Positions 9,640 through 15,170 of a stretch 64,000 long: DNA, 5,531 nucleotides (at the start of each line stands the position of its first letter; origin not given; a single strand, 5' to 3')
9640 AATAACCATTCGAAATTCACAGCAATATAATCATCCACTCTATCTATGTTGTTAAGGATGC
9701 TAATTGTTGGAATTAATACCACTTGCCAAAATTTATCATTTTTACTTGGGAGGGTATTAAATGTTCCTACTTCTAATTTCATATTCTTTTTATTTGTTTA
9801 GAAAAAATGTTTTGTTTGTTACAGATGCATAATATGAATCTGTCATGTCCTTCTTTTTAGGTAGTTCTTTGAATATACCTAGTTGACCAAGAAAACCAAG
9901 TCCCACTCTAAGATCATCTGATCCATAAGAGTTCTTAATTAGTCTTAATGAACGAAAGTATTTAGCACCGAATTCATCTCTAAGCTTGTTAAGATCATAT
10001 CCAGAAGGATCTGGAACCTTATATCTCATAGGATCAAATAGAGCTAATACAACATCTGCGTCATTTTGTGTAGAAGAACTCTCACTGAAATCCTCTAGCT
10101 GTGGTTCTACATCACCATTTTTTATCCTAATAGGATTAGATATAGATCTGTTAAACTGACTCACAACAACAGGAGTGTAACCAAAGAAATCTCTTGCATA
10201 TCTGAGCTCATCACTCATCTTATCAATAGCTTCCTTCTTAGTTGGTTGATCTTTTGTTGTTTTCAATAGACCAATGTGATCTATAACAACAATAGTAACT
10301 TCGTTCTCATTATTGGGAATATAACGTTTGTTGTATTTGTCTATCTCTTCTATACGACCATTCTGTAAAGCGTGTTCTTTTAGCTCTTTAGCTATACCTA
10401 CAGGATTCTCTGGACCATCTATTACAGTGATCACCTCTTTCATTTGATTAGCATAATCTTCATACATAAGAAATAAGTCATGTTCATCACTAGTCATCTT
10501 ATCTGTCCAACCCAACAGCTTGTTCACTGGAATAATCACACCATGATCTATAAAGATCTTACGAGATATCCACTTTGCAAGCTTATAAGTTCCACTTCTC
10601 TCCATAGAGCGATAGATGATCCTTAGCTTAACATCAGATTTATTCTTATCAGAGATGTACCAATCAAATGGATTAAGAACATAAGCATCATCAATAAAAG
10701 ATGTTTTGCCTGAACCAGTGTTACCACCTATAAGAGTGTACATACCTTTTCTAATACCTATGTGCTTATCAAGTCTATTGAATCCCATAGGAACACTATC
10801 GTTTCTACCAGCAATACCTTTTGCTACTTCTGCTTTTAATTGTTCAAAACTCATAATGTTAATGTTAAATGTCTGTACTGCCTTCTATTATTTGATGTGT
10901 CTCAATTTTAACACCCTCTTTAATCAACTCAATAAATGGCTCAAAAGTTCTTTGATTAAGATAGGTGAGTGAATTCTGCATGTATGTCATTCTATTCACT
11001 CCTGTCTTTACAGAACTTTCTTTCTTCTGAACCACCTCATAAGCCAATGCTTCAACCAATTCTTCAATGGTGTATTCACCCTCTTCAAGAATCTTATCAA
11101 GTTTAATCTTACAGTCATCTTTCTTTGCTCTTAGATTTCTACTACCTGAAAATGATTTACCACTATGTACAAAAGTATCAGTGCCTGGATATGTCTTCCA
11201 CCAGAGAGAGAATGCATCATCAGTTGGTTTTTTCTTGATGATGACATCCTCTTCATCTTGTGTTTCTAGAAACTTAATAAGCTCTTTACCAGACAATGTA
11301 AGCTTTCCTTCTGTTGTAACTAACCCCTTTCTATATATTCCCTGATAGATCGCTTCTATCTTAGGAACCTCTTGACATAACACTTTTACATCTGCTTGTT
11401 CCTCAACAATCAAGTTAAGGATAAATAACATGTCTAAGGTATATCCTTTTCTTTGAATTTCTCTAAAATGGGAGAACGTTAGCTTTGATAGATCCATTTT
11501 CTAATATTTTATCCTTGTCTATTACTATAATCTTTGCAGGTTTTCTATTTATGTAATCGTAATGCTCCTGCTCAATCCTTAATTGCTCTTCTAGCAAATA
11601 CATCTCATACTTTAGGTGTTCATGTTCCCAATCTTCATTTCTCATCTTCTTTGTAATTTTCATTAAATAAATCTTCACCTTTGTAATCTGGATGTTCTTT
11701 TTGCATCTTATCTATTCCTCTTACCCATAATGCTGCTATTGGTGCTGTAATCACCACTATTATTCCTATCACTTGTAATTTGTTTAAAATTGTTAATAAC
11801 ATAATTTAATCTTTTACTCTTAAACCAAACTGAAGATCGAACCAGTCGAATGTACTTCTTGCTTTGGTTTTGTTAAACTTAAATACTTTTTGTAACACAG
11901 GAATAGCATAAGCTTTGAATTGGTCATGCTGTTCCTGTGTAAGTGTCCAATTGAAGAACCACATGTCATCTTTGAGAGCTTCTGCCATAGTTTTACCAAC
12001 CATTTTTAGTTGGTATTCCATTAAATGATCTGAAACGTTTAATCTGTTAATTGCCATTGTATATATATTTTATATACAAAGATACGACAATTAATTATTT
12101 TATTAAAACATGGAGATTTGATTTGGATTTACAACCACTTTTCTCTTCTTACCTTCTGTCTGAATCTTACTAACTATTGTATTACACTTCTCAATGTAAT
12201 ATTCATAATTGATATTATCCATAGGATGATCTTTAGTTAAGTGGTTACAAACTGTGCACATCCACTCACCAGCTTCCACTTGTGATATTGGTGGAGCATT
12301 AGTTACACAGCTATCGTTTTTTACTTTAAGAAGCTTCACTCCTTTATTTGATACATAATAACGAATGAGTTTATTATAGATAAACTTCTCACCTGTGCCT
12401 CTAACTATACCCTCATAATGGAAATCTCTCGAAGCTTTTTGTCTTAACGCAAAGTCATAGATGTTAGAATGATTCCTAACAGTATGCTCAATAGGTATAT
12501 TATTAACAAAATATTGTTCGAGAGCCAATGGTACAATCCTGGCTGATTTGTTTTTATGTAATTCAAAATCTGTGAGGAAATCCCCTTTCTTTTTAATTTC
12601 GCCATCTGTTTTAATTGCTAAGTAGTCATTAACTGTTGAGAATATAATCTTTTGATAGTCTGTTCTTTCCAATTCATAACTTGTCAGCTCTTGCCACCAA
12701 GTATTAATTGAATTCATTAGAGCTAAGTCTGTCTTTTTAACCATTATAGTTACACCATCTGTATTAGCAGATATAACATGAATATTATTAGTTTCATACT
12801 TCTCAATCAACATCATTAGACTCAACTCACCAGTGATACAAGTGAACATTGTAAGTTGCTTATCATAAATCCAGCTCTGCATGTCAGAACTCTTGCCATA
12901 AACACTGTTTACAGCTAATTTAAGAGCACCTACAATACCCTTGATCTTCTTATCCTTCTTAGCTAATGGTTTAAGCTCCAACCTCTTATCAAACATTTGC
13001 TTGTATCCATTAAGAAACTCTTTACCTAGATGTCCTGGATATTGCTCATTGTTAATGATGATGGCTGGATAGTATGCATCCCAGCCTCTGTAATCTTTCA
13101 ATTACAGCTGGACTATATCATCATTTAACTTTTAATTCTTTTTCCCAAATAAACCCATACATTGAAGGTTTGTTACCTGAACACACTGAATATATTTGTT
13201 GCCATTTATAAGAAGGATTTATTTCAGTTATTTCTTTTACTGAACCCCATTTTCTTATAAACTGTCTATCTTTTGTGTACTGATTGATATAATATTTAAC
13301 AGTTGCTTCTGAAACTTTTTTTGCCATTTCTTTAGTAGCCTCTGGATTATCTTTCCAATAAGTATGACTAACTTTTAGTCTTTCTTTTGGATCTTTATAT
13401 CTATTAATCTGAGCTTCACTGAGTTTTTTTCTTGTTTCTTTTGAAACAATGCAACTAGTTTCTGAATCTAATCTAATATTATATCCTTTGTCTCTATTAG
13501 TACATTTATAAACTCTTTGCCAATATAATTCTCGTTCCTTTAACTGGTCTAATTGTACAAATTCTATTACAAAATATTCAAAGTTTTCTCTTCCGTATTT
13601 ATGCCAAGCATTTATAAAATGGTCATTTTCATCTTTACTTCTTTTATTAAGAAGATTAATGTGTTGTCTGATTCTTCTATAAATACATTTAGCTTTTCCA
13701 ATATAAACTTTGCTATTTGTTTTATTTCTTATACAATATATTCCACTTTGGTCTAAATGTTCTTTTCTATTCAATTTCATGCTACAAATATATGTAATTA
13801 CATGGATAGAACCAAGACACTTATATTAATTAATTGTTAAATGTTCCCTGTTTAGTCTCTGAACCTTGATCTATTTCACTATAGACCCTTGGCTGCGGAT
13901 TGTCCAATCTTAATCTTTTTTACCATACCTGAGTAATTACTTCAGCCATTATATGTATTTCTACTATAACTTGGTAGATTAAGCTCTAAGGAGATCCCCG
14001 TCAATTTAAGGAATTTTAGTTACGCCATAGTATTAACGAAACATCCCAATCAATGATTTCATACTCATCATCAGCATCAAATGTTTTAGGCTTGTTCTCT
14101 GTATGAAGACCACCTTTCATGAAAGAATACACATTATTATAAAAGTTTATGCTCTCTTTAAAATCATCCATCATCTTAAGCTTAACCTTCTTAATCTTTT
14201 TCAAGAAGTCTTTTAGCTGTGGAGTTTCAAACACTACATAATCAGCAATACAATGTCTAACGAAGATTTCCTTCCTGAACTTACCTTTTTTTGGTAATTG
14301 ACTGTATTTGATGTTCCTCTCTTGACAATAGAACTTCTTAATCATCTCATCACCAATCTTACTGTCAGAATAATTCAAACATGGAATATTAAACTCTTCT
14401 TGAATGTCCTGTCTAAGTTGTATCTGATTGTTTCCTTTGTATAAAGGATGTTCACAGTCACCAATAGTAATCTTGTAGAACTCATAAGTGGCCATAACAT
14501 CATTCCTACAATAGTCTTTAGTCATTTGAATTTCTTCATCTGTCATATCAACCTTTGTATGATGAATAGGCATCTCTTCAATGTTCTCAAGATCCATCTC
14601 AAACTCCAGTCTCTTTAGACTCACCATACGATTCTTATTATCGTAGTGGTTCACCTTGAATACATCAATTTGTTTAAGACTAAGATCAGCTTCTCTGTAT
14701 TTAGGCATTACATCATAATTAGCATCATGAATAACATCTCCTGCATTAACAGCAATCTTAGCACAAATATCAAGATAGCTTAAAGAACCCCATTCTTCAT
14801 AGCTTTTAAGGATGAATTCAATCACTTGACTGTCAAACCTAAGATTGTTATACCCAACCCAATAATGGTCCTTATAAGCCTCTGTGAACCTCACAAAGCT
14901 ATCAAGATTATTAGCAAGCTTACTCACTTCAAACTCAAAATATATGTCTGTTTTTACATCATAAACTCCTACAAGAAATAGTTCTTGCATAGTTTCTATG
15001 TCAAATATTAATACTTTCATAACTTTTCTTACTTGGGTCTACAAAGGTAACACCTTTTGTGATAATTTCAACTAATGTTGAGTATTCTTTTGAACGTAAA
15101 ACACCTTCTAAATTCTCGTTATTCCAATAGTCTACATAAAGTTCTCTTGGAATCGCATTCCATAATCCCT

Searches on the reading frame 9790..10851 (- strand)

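Call 67: search_protein_families(library=phrogs, proteins=[window:9790-10851:-], max_evalue=0.00001)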
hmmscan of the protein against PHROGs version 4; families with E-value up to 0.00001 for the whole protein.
window:9790-10851:- (353 aa): 4 families
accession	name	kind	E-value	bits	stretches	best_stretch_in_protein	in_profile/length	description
phrog_19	-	DNA, RNA and nucleotide metabolism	6.3e-18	66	1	18-331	333-582/621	DnaB-like replicative helicase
phrog_15558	-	unknown function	1.2e-14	55.3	1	138-330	196-400/403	-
phrog_239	-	DNA, RNA and nucleotide metabolism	1.8e-10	41.4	0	19-55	338-377/801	DNA primase/helicase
phrog_243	-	DNA, RNA and nucleotide metabolism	4.7e-09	36.6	0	167-297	125-231/273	DnaB-like replicative helicase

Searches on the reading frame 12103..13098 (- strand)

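Call 67: search_protein_families(library=phrogs, proteins=[window:12103-13098:-], max_evalue=0.00001)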
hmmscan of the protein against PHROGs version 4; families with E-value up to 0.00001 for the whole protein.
window:12103-13098:- (331 aa): 3 families
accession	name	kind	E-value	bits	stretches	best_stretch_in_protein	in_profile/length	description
phrog_1252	-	DNA, RNA and nucleotide metabolism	2.1e-85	288.6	1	7-319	357-658/663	DNA polymerase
phrog_18505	-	DNA, RNA and nucleotide metabolism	1.4e-48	167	1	51-260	32-247/349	DNA polymerase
phrog_15833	-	DNA, RNA and nucleotide metabolism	1.9e-13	51.5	1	169-260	7-102/192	DNA polymerase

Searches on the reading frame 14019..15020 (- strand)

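Call 67: search_protein_families(library=phrogs, proteins=[window:14019-15020:-], max_evalue=0.00001)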
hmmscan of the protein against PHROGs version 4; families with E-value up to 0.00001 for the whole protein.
window:14019-15020:- (334 aa): 1 family
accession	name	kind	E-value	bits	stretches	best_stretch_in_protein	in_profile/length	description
phrog_1252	-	DNA, RNA and nucleotide metabolism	3.4e-46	159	1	2-328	53-357/663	DNA polymerase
